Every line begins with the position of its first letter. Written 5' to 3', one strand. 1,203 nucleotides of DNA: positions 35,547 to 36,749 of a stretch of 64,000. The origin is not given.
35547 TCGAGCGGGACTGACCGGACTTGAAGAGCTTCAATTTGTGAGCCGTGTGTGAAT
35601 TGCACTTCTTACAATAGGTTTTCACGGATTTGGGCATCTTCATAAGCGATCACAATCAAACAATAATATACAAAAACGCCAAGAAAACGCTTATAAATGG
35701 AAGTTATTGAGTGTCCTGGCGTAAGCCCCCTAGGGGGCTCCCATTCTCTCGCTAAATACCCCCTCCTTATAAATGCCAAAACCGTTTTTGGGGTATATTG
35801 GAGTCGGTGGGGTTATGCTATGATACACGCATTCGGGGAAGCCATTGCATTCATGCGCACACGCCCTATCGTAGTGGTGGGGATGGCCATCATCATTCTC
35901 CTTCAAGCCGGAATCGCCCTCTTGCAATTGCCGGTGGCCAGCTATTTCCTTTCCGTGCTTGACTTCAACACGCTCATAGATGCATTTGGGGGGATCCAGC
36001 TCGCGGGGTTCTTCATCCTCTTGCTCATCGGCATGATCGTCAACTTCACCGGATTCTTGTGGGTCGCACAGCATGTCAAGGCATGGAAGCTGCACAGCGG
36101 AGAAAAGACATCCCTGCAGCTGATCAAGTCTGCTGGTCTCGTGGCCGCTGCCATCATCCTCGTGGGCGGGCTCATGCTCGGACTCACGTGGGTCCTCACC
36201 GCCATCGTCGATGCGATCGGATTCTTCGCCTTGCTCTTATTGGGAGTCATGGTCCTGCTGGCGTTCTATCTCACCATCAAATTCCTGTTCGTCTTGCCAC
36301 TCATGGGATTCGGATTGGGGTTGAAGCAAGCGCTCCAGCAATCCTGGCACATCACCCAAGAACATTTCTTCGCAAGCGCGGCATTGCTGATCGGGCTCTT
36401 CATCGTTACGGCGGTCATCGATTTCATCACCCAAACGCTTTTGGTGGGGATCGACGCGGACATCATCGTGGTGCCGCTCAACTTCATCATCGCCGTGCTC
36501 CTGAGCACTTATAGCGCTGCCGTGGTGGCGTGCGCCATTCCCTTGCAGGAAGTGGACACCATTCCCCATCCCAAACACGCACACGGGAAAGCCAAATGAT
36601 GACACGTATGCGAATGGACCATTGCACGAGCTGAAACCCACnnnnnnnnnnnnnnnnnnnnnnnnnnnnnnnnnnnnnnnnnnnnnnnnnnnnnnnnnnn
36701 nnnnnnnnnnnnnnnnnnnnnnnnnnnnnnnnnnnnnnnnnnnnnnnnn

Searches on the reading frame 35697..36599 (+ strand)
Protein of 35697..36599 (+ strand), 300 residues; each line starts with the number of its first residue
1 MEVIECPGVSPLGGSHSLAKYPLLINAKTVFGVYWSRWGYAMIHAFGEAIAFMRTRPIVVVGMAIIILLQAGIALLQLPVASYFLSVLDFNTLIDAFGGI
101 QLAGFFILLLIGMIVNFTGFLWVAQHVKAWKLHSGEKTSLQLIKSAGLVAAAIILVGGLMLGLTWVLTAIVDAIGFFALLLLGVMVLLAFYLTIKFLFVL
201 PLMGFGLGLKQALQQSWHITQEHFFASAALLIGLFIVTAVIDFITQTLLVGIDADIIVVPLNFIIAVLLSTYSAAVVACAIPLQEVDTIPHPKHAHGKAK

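Call 9: search_protein_families(library=pfam, max_evalue=0.001, proteins=[window:35697-36599:+])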
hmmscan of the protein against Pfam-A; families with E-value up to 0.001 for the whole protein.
window:35697-36599:+ (300 aa): 1 family
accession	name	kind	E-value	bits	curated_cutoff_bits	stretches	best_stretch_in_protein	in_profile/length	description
PF10110.14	GPDPase_memb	-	7e-07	28.7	29.6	1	179-267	165-257/321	Membrane domain of glycerophosphoryl diester phosphodiesterase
